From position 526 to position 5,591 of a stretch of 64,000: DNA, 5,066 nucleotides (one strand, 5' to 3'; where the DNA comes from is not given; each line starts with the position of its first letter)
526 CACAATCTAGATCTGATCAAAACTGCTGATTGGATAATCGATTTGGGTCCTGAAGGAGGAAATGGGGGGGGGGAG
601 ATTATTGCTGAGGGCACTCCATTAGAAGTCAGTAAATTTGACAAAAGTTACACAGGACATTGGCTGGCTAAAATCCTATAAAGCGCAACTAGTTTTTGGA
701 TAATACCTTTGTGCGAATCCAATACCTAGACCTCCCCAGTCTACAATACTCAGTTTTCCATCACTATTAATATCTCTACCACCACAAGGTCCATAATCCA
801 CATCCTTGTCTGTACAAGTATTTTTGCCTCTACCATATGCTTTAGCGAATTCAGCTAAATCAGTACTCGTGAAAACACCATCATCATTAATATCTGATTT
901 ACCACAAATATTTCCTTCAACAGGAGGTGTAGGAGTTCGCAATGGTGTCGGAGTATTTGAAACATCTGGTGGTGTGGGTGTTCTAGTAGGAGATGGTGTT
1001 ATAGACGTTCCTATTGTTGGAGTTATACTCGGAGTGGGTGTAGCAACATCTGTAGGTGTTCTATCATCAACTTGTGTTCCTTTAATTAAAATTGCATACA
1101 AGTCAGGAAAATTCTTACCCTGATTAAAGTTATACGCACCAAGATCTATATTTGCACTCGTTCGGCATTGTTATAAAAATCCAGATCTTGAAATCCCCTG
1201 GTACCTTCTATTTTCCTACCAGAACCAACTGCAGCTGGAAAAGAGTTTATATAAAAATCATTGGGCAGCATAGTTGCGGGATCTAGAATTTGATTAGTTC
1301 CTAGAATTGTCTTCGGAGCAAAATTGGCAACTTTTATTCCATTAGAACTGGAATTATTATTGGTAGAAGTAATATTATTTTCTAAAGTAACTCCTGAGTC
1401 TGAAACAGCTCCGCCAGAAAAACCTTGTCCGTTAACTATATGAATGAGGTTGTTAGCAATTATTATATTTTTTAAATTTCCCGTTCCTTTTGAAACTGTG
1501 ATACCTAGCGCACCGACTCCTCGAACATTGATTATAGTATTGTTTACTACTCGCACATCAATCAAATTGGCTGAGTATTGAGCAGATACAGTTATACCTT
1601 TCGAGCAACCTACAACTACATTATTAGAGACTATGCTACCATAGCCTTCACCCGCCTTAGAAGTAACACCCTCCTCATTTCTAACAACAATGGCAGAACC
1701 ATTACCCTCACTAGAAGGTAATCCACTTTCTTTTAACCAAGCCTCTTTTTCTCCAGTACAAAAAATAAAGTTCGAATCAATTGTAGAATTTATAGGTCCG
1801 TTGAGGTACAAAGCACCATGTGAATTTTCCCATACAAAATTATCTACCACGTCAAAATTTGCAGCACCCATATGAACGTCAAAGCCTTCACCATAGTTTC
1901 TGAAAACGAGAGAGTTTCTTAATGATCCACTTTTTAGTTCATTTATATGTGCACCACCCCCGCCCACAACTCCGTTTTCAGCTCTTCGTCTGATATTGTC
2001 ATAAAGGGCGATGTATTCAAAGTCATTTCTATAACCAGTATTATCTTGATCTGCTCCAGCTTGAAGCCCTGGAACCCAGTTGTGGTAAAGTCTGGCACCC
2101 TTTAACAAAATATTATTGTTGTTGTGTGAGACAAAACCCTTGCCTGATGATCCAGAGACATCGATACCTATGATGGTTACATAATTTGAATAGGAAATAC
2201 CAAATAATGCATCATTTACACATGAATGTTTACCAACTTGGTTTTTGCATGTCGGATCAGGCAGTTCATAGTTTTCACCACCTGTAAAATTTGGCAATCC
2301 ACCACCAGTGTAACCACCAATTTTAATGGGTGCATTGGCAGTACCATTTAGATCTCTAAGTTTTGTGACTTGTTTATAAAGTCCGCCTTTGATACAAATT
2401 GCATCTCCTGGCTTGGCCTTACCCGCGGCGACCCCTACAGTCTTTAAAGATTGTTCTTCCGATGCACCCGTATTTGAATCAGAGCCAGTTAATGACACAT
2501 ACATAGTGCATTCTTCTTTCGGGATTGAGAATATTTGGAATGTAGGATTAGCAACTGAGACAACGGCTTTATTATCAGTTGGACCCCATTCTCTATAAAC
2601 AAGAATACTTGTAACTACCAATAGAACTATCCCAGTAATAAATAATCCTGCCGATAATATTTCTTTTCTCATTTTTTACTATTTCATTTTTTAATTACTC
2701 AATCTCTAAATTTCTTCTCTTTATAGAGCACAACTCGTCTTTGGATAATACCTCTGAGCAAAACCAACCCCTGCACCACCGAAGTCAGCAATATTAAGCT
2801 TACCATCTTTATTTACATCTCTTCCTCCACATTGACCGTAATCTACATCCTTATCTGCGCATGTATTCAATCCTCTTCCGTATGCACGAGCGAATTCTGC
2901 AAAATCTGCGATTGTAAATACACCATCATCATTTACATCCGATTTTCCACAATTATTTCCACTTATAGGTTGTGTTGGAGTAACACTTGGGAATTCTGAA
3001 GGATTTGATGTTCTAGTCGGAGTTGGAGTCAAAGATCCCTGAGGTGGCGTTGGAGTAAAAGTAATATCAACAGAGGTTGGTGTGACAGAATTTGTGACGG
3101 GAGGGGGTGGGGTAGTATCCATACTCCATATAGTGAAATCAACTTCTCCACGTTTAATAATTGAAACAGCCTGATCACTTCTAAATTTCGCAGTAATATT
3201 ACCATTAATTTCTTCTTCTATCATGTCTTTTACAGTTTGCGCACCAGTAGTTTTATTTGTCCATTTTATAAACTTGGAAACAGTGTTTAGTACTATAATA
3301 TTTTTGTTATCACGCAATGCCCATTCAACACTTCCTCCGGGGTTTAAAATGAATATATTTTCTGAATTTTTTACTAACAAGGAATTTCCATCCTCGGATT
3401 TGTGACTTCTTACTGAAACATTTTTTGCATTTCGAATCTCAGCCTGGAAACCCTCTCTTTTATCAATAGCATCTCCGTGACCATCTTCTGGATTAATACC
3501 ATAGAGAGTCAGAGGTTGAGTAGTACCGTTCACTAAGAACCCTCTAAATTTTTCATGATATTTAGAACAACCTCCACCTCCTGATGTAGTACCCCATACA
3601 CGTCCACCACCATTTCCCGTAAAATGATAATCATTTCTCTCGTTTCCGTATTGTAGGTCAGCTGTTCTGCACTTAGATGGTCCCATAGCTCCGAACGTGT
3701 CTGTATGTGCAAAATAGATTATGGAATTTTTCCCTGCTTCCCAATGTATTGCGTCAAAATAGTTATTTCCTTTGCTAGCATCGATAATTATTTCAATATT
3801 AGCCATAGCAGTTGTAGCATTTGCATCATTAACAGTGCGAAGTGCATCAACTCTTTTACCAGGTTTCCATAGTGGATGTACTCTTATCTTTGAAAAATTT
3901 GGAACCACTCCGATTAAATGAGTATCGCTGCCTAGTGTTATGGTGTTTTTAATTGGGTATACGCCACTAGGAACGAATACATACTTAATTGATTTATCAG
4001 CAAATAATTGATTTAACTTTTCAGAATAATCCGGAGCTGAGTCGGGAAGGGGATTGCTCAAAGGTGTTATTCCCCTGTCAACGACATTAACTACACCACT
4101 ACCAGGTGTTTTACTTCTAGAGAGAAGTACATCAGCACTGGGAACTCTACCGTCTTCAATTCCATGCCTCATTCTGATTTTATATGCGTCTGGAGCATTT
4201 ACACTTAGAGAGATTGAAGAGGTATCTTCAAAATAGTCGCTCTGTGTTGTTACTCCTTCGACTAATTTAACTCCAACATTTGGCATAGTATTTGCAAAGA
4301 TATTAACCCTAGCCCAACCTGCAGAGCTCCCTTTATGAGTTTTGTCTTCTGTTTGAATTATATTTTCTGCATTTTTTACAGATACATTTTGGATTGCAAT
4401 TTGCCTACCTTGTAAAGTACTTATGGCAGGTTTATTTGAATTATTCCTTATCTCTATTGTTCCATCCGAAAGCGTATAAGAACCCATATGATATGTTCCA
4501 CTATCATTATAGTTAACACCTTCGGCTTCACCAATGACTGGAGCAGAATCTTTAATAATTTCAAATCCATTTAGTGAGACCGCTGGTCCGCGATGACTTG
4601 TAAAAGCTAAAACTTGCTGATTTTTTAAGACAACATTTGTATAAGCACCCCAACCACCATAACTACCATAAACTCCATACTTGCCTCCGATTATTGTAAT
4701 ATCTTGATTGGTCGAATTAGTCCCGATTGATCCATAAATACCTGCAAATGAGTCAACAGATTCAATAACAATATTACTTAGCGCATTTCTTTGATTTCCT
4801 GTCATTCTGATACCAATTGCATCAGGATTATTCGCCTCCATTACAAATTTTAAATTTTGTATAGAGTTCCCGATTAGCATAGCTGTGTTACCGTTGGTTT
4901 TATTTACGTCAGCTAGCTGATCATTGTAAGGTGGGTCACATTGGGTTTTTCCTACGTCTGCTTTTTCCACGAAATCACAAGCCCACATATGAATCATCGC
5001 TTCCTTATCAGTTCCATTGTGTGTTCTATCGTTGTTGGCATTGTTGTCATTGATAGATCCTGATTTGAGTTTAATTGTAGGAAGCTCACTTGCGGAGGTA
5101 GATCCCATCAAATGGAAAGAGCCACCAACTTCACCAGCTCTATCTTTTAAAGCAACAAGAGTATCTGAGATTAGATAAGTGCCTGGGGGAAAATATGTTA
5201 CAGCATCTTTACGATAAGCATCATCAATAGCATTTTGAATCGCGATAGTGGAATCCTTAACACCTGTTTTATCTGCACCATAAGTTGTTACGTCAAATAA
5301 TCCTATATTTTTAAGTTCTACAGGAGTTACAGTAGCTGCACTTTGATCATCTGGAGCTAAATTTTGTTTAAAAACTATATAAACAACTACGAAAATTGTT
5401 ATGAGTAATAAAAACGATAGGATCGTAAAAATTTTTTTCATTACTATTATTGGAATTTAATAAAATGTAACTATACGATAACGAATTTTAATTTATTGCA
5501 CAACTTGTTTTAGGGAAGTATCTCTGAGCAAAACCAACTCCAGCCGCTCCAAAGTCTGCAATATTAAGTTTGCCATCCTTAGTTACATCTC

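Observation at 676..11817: Tandem array of surface proteins sharing a four-cysteine dockerin-like C-terminal module (cellulosome-style modular architecture)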

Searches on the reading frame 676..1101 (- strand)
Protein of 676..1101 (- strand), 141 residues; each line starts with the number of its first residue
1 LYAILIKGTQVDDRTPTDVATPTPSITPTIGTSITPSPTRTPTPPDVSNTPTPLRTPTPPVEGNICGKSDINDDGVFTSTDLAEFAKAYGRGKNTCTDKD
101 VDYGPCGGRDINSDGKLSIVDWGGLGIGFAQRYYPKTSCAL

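Call 3: search_protein_families(library=pfam, proteins=[window:676-1101:-], max_evalue=1)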
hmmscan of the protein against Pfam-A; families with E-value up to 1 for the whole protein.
window:676-1101:- (141 aa): 1 family
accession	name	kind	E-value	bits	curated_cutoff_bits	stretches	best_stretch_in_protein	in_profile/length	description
PF00404.24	Dockerin_1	-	0.0071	17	22.9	1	69-121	2-48/57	Dockerin type I domain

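Call 36: search_protein_families(library=ncbifam, proteins=[window:676-1101:-], max_evalue=0.1)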
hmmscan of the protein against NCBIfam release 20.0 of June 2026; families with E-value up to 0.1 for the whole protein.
window:676-1101:- (141 aa): 0 families

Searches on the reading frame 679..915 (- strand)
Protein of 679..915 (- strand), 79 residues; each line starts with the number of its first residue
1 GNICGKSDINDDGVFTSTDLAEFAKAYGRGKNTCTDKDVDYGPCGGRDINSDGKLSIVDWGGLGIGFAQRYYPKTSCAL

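Call 4: search_protein_families(library=pfam, proteins=[window:679-915:-], max_evalue=10)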
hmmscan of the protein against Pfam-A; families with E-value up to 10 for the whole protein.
seq(79 aa): 1 family
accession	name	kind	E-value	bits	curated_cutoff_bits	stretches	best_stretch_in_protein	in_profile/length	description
PF00404.24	Dockerin_1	-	0.0019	18.8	22.9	1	7-59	2-48/57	Dockerin type I domain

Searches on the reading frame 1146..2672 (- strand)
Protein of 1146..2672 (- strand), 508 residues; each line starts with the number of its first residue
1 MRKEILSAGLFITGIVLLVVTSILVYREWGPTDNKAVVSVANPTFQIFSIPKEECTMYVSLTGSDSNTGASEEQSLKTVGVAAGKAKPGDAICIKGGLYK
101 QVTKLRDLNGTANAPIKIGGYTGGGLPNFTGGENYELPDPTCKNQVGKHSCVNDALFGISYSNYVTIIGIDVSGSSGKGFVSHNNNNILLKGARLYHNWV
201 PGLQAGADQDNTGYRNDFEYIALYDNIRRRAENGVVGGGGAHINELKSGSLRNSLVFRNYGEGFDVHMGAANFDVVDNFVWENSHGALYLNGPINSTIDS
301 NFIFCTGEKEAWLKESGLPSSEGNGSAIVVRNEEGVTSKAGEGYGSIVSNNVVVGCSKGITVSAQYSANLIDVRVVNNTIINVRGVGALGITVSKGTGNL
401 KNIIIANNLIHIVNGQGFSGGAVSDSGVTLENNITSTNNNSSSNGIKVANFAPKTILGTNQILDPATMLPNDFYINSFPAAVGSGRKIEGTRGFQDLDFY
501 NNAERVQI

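Call 3: search_protein_families(library=pfam, proteins=[window:1146-2672:-], max_evalue=1)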
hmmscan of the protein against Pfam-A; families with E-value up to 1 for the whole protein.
window:1146-2672:- (508 aa): 2 families
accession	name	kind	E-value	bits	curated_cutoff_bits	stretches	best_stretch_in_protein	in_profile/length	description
PF05048.19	NosD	-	3.5e-06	27.1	23.6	2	239-333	61-136/212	Periplasmic copper-binding protein (NosD)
PF13229.12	Beta_helix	-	1.3e-05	25.3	25.9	1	158-280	50-158/158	Right handed beta helix region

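Call 36: search_protein_families(library=ncbifam, proteins=[window:1146-2672:-], max_evalue=0.1)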
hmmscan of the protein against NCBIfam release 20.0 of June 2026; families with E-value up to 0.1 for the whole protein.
window:1146-2672:- (508 aa): 0 families

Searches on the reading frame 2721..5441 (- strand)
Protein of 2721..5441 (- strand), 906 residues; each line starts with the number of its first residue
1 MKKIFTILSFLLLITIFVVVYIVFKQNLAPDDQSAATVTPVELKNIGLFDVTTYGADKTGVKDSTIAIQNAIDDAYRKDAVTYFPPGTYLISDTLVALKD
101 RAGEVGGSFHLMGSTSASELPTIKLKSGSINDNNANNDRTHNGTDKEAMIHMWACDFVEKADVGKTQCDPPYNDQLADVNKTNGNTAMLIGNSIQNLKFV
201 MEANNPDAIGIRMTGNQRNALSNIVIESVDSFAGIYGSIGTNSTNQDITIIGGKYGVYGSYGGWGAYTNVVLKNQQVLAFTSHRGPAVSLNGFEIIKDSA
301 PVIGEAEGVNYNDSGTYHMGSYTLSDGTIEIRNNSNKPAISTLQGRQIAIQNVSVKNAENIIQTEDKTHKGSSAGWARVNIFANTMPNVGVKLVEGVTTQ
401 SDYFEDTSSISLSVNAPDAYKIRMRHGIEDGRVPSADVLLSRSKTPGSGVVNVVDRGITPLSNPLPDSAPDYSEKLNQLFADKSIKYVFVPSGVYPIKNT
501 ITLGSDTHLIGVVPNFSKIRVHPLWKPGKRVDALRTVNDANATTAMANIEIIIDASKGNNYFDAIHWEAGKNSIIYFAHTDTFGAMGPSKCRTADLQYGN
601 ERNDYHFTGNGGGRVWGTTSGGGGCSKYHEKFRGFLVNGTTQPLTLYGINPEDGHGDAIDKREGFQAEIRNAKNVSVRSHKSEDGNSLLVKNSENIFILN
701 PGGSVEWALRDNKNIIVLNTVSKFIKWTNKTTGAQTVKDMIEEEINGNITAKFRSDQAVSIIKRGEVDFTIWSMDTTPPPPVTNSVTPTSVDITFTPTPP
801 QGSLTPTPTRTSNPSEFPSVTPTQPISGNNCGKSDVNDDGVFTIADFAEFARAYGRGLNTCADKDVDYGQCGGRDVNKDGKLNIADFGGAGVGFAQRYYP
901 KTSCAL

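Call 3: search_protein_families(library=pfam, proteins=[window:2721-5441:-], max_evalue=1)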
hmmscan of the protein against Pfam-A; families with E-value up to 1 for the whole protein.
window:2721-5441:- (906 aa): 2 families
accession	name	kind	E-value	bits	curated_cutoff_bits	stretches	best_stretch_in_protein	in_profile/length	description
PF12708.12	Pect-lyase_RHGA_epim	-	1e-22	81.5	27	2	49-270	2-203/213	Rhamnogalacturonase A/epimerase, pectate lyase-like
PF00404.24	Dockerin_1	-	0.16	12.6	22.9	1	834-887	2-49/57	Dockerin type I domain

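Call 36: search_protein_families(library=ncbifam, proteins=[window:2721-5441:-], max_evalue=0.1)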
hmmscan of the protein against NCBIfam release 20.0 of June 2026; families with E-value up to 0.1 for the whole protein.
window:2721-5441:- (906 aa): 0 families

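Call 60: search_solved_structures(query=window:2721-5441:-, max_evalue=0.01)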
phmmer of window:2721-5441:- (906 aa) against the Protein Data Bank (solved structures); distinct sequences matched with E-value up to 0.01: 6.
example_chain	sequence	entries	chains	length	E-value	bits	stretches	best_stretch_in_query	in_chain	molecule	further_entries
6tji_A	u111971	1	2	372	2.5e-07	32.5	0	649-715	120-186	Cake10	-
6tjh_A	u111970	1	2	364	2.7e-07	32.4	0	649-715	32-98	Cake9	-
6tjg_A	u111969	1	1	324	1.3e-06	30.1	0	649-715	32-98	Cake8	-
6tjf_A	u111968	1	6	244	8.5e-05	24.1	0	649-715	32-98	Cake6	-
6tje_A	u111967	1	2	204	0.0011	20.4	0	646-715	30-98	Cake5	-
3hxj_A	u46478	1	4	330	0.0076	17.6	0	647-717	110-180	Pyrrolo-quinoline quinone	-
